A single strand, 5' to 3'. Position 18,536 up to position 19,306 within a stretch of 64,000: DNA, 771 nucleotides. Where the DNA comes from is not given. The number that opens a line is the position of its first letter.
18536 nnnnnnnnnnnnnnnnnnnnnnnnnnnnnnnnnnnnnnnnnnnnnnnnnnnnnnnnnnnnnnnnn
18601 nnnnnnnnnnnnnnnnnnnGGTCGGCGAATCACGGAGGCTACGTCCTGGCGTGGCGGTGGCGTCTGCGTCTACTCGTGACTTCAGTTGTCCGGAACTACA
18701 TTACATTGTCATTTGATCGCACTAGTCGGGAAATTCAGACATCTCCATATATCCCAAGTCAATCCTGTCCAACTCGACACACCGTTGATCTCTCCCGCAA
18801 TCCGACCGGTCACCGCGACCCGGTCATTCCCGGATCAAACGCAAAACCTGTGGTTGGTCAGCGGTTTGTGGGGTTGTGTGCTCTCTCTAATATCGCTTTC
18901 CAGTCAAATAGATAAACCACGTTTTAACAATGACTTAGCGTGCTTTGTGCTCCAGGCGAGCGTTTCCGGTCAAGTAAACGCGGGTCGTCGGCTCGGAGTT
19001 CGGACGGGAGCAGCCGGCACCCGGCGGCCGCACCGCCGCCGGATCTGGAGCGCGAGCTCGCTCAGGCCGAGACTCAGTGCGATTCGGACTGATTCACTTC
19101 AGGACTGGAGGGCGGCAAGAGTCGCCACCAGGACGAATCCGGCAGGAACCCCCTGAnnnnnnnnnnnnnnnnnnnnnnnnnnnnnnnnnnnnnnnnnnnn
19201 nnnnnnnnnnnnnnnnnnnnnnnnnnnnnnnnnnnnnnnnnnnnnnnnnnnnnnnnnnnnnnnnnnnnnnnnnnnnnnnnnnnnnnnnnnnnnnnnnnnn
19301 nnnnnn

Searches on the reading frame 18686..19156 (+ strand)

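Call 8: search_protein_families(library=pfam, proteins=[window:18686-19156:+], max_evalue=0.01)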
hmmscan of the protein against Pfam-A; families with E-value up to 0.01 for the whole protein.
window:18686-19156:+ (156 aa): 0 families

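Call 10: search_protein_families(library=padloc, proteins=[window:18686-19156:+], max_evalue=0.01)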
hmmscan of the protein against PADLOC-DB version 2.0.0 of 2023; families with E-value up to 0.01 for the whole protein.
window:18686-19156:+ (156 aa): 0 families

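Call 11: search_protein_families(library=ncbifam, proteins=[window:18686-19156:+], max_evalue=0.01)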
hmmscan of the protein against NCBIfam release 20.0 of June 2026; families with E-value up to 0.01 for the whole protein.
window:18686-19156:+ (156 aa): 1 family
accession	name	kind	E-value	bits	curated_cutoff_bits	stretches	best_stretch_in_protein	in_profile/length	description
TIGR02018.2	his_ut_repres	equivalog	0.0032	16.9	220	1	16-59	119-162/226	histidine utilization transcriptional repressor HutC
